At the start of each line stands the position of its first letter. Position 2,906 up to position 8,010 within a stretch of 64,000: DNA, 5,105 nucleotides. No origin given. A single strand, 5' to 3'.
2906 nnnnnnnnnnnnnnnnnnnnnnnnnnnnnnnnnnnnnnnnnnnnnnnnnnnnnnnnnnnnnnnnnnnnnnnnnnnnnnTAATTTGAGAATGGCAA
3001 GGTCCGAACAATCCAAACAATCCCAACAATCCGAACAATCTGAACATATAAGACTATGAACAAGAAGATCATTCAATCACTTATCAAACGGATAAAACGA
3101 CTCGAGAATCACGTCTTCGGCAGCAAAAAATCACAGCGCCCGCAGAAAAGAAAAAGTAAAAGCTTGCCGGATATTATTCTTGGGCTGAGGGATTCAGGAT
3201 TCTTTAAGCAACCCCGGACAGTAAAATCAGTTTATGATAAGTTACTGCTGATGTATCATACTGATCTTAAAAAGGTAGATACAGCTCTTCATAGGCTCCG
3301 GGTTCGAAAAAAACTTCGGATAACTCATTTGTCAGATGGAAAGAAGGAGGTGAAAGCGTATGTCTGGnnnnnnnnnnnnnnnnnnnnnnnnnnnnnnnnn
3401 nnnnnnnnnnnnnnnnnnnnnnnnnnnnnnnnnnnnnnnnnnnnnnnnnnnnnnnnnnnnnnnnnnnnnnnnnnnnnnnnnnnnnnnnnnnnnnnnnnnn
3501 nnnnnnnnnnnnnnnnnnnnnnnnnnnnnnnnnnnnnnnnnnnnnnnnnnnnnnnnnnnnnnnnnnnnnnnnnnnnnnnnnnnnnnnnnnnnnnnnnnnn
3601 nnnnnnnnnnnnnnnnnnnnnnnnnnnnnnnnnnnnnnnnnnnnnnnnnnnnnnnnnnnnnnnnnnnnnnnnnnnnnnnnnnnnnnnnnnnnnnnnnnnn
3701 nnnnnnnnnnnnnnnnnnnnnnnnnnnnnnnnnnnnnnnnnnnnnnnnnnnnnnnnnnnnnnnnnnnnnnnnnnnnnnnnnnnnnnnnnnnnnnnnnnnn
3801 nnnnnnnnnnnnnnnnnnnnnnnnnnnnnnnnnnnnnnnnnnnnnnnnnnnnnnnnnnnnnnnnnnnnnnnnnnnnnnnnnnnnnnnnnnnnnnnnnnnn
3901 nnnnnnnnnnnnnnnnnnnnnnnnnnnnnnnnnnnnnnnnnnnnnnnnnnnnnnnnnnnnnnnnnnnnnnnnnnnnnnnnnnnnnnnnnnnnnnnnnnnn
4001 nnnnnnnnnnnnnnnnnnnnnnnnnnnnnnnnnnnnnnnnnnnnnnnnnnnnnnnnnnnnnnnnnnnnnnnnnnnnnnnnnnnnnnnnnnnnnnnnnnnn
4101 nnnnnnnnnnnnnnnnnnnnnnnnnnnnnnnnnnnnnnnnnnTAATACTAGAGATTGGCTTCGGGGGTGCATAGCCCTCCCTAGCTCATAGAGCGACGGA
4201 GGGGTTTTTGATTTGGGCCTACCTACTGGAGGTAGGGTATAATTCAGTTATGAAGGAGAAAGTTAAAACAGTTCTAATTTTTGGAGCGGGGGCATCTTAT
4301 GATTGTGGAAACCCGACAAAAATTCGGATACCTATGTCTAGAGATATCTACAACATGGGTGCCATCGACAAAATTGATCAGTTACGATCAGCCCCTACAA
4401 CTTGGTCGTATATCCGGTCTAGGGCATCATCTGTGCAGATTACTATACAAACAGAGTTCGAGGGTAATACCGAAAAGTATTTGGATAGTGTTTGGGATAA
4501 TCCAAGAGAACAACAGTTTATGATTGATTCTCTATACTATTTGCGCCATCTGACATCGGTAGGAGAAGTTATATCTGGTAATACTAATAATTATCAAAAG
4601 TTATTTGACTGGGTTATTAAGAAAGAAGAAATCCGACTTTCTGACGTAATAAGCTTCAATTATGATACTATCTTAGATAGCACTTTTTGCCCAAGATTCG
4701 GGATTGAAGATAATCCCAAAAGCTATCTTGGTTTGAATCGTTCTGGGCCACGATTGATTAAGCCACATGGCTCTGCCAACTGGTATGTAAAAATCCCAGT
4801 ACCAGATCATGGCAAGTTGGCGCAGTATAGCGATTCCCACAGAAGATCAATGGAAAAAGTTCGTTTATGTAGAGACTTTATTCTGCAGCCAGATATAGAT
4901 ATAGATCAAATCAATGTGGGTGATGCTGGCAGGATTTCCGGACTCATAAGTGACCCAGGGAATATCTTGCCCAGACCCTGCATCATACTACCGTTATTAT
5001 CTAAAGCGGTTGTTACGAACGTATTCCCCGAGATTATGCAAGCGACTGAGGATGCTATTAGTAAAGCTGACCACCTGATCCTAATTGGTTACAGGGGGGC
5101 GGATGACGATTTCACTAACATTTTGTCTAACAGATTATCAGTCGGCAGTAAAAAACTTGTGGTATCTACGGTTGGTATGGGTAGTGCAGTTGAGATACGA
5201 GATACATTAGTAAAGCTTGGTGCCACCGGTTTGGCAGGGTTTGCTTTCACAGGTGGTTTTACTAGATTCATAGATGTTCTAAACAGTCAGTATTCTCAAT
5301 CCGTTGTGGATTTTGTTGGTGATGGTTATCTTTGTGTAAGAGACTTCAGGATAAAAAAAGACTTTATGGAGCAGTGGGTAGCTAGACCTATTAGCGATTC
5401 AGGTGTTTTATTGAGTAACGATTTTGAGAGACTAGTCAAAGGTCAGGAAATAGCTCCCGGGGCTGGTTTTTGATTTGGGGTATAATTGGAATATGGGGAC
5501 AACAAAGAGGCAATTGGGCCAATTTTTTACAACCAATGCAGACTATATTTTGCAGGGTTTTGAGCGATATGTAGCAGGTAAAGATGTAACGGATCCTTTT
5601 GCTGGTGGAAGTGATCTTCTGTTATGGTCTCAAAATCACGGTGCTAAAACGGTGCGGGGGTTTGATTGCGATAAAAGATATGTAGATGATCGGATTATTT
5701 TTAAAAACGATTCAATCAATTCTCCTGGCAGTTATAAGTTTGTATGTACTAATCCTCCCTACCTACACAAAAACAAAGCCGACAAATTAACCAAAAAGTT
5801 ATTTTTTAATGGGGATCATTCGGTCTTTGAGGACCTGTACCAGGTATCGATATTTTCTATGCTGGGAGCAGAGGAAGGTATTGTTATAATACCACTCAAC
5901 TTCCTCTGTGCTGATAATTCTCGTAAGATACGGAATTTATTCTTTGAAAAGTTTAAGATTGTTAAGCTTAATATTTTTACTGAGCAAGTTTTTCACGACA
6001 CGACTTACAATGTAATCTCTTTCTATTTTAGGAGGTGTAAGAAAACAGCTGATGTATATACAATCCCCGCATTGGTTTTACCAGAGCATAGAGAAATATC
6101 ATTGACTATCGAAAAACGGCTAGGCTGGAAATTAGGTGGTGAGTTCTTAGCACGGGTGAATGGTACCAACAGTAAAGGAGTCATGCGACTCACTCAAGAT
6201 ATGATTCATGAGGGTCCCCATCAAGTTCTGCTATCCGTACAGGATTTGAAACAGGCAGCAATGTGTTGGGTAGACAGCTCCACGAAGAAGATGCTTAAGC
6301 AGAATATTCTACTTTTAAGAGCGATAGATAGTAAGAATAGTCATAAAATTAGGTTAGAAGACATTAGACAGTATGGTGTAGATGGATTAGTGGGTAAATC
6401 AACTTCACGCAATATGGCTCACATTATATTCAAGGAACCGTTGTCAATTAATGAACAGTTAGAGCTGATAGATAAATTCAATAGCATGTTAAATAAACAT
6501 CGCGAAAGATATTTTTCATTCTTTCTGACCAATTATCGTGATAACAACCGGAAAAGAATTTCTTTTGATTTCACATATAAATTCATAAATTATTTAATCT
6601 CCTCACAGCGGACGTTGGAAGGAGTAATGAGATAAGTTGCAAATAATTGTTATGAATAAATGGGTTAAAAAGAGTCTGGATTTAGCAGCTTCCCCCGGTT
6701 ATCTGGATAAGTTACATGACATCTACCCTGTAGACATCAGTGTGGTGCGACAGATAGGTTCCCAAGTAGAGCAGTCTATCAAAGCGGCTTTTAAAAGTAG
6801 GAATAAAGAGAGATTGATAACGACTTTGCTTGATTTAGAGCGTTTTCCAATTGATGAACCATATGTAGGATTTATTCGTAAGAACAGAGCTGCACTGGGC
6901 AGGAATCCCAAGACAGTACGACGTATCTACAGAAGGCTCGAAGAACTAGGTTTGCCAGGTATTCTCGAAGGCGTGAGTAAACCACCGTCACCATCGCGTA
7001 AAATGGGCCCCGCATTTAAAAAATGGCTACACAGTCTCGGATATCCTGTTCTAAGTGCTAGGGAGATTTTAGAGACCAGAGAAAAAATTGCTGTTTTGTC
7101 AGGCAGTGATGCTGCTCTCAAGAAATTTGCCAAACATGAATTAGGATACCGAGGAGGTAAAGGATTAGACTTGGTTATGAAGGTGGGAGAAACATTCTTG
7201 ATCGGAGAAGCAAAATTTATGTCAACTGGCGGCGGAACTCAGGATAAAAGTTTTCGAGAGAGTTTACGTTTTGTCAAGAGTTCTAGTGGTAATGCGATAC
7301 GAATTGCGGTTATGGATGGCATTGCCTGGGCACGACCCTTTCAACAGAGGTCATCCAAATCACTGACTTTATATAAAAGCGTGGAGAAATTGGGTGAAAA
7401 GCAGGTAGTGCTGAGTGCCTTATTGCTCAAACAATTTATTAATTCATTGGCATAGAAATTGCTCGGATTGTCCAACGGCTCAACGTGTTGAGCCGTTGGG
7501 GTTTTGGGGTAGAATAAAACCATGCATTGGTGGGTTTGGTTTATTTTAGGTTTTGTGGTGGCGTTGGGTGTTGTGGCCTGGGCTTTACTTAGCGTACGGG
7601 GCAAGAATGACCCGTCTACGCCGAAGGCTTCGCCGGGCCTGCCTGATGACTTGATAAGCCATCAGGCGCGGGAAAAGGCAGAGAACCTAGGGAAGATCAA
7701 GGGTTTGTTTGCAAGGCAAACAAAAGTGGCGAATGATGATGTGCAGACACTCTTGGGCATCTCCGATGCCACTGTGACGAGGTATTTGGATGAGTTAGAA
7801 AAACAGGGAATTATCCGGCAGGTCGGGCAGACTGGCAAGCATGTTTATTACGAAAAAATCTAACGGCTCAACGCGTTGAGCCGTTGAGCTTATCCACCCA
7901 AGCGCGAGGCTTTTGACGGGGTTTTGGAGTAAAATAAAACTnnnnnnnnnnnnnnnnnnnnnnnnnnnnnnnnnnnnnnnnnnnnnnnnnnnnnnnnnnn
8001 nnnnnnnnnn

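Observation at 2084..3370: Tandem expansion of four small wHTH-like paralogs with a 5x 9-mer array in front of the last one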

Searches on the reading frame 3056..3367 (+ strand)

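Call 4: search_protein_families(library=pfam, proteins=[window:3056-3367:+], max_evalue=1)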
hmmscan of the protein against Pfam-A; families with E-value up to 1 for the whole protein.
window:3056-3367:+ (104 aa): 3 families
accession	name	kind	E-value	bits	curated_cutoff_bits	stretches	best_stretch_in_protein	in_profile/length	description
PF09357.15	RteC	-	0.0022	18.1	25.3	1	5-101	111-213/219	RteC protein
PF07426.16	Dynactin_p22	-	0.1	12.8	25.2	1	6-31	2-27/168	Dynactin subunit p22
PF08225.16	Antimicrobial19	-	0.59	10.2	19.4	0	3-20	6-23/23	Pseudin antimicrobial peptide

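Call 12: search_protein_families(library=padloc, proteins=[window:3056-3367:+], max_evalue=1)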
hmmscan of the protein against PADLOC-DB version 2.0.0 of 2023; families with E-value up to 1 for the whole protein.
window:3056-3367:+ (104 aa): 0 families

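Call 13: search_protein_families(library=ncbifam, proteins=[window:3056-3367:+], max_evalue=1)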
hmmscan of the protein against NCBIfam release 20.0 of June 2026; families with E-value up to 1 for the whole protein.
window:3056-3367:+ (104 aa): 1 family
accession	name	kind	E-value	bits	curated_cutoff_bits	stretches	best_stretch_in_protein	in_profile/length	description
NF010725.0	PRK14127.1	equivalog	0.039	14.4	91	1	9-26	91-108/111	cell division regulator GpsB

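Call 14: search_protein_families(library=phrogs, proteins=[window:3056-3367:+], max_evalue=1)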
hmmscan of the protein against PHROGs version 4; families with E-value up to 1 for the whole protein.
window:3056-3367:+ (104 aa): 0 families

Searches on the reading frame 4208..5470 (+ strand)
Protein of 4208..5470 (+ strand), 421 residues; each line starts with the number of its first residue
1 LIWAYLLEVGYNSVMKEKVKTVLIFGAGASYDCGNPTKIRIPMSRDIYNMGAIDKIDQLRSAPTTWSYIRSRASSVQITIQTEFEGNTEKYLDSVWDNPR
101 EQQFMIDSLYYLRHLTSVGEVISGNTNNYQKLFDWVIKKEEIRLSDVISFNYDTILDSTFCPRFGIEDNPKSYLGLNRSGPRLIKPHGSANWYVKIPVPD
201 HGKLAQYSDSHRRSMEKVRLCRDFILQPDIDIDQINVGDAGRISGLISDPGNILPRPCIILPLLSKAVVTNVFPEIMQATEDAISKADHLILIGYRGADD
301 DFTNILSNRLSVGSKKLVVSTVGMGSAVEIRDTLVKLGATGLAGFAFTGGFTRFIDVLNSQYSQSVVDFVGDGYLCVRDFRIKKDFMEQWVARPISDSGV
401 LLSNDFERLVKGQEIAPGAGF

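Call 4: search_protein_families(library=pfam, proteins=[window:4208-5470:+], max_evalue=1)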
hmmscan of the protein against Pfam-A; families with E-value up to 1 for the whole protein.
window:4208-5470:+ (421 aa): 1 family
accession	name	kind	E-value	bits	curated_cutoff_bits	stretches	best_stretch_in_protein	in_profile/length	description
PF13289.12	SIR2_2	-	0.00014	22.4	24.5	1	275-311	72-107/141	SIR2-like domain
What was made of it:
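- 4208..5473 (+): SIR2-like gene (421 aa); a neighbour, not present in the related loci. Pfam SIR2_2 1.4e-4, below cutoff (call 4).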

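Call 12: search_protein_families(library=padloc, proteins=[window:4208-5470:+], max_evalue=1)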
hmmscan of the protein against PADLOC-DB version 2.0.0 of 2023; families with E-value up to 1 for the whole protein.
window:4208-5470:+ (421 aa): 9 families
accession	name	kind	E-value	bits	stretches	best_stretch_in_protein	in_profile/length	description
PDLC04082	SIR2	-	3.6e-08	30.7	2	256-321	219-286/345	-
PDLC04091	SIR2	-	1.8e-06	25.4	2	277-330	242-295/345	-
PDLC04087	SIR2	-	1.8e-06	25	1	256-326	218-290/343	-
PDLC04078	SIR2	-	0.00042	18.1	1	256-325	47-118/171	-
PDLC04096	SIR2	-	0.00045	17.8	1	256-324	106-176/230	-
PDLC04074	SIR2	-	0.0005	17.3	1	109-193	129-208/357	-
PDLC04083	SIR2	-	0.0036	14.2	1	117-221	129-235/371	-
PDLC04077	SIR2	-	0.0041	15.1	1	271-324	26-79/135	-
PDLC04093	SIR2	-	0.0049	13.9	0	124-159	131-166/395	-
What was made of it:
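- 4208..5473 (+): PADLOC SIR2 3.6e-8 (call 12).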

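Call 13: search_protein_families(library=ncbifam, proteins=[window:4208-5470:+], max_evalue=1)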
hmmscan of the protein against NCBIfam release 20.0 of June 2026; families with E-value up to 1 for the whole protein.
window:4208-5470:+ (421 aa): 1 family
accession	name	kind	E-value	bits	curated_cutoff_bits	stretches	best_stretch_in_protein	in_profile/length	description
NF033828.1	entry_exc2_fam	equivalog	0.0017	18.9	35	1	34-109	46-120/131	Exc2 family lipoprotein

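Call 14: search_protein_families(library=phrogs, proteins=[window:4208-5470:+], max_evalue=1)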
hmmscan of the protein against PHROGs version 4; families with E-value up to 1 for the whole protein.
window:4208-5470:+ (421 aa): 0 families

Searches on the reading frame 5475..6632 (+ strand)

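Call 4: search_protein_families(library=pfam, proteins=[window:5475-6632:+], max_evalue=1)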
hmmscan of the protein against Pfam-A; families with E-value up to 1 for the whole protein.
window:5475-6632:+ (386 aa): 1 family
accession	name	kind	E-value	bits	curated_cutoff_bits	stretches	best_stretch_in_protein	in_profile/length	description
PF07669.17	Eco57I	-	1.3e-06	29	25.3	1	79-173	69-171/171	Eco57I restriction-modification methylase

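Call 12: search_protein_families(library=padloc, proteins=[window:5475-6632:+], max_evalue=1)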
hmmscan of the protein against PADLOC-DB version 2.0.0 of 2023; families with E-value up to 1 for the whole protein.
window:5475-6632:+ (386 aa): 4 families
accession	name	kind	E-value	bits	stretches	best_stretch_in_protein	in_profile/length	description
PDLC03359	MTase_II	-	0.00095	15.4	1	77-170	139-234/840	Type II methyltransferase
PDLC03227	MTase_II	-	0.0015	15.5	1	69-176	113-226/494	Type II methyltransferase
PDLC03301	MTase_II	-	0.0091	12.6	1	137-181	227-271/604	Type II methyltransferase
PDLC02528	PglX|PglXI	-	0.01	11.6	1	86-179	472-569/1125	PglX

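Call 13: search_protein_families(library=ncbifam, proteins=[window:5475-6632:+], max_evalue=1)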
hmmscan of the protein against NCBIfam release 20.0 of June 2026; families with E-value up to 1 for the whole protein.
window:5475-6632:+ (386 aa): 2 families
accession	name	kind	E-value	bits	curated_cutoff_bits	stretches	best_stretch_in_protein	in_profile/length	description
NF033452.1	BREX_1_MTaseX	exception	0.015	13.1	500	1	86-193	507-622/1210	BREX-1 system adenine-specific DNA-methyltransferase PglX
TIGR03534.1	RF_mod_PrmC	equivalog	0.1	12.1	199.1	1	82-108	152-178/253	peptide chain release factor N(5)-glutamine methyltransferase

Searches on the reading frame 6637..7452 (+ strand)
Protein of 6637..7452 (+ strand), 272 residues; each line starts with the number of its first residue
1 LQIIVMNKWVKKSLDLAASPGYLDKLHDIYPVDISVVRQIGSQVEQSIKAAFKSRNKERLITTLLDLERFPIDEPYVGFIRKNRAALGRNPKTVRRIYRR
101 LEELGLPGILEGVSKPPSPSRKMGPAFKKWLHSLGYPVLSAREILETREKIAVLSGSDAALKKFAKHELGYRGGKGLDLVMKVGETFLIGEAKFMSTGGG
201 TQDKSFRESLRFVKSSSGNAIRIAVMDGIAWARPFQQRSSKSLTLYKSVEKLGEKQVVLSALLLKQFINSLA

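Call 4: search_protein_families(library=pfam, proteins=[window:6637-7452:+], max_evalue=1)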
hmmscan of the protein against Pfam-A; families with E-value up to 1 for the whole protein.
window:6637-7452:+ (272 aa): 6 families
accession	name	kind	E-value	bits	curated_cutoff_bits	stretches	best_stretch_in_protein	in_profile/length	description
PF06300.18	Tsp45I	-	4.4e-62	210.4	25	1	7-271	1-260/260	Tsp45I type II restriction enzyme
PF13384.12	HTH_23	-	0.024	14.9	24.6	1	85-109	25-49/50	Homeodomain-like domain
PF12826.13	HHH_2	-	0.056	14.1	27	1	15-61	18-64/64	Helix-hairpin-helix motif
PF13040.11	Fur_reg_FbpB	-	0.15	12.1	25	1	80-103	12-35/39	Fur-regulated basic protein B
PF13551.12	HTH_29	-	0.18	12.4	28.1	1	86-120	21-54/64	Winged helix-turn helix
PF13730.12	HTH_36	-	0.22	11.8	25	1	86-106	34-54/55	Helix-turn-helix domain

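Call 12: search_protein_families(library=padloc, proteins=[window:6637-7452:+], max_evalue=1)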
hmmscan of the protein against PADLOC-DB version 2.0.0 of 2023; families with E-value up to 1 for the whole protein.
window:6637-7452:+ (272 aa): 2 families
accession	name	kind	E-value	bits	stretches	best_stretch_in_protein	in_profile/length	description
PDLC03495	REase_II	-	4e-48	162.2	1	6-268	1-257/260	Type II restriction enzyme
PDLC03578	REase_II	-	2.9e-13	48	3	144-269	195-320/332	Type II restriction enzyme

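Call 13: search_protein_families(library=ncbifam, proteins=[window:6637-7452:+], max_evalue=1)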
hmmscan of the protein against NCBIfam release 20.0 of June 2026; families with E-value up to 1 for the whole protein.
window:6637-7452:+ (272 aa): 1 family
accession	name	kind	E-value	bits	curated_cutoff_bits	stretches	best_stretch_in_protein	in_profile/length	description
NF005932.1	PRK07956.1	equivalog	0.1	11.1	369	1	13-182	519-629/664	NAD-dependent DNA ligase LigA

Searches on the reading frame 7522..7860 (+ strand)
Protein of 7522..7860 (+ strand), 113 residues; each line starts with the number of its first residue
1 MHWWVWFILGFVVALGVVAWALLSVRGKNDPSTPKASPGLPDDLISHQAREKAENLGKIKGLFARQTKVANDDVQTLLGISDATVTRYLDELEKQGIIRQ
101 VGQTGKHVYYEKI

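Call 4: search_protein_families(library=pfam, proteins=[window:7522-7860:+], max_evalue=1)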
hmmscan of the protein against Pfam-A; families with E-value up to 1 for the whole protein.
window:7522-7860:+ (113 aa): 26 families (the best 25 are shown)
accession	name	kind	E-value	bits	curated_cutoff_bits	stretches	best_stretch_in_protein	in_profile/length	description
PF13412.12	HTH_24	-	1e-05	25.4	21.9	1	71-99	20-48/48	Winged helix-turn-helix DNA-binding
PF08220.18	HTH_DeoR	-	5.8e-05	23.2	21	1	59-100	5-46/57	DeoR-like helix-turn-helix domain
PF09339.16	HTH_IclR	-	6e-05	23.2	22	1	62-101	11-51/52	IclR helix-turn-helix domain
PF13545.12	HTH_Crp_2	-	0.00027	21.3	27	1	76-102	30-56/70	Crp-like helix-turn-helix domain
PF01047.28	MarR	-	0.0003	21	24.6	1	74-99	23-48/59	MarR family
PF25213.1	HVO_A0261_N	-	0.0012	19.1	35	1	66-103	22-59/86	HVO_A0261 N-terminal domain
PF12802.13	MarR_2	-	0.0018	18.9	27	1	76-101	28-53/61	MarR family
PF22979.2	HTH_69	-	0.0022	18.3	27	1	77-103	35-61/69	Winged helix-turn-helix domain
PF22168.2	DIP2311-like_C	-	0.0027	18.4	27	1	69-103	20-54/63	Transcriptional regulator DIP2311-like, C-terminal domain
PF13730.12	HTH_36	-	0.0045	17.2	25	1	76-98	33-55/55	Helix-turn-helix domain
PF01325.25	Fe_dep_repress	-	0.0056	17.3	26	1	66-100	20-54/60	Iron dependent repressor, N-terminal DNA binding domain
PF06163.17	DUF977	-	0.013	16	22.1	1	51-105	9-63/134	Bacterial protein of unknown function (DUF977)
PF24034.1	DUF7343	-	0.013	15.8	27.6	1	73-101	23-51/62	Domain of unknown function (DUF7343)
PF12728.13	HTH_17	-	0.014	16.1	27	1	72-112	5-40/51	Helix-turn-helix domain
PF01978.25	TrmB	-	0.019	15.2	25.6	1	70-109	24-62/68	Sugar-specific transcriptional regulator TrmB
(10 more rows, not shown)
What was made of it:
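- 7522..7863 (+): Transmembrane + wHTH protein (113 aa), a recurrent companion of these modules. HTH_24 1e-5 (call 4).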
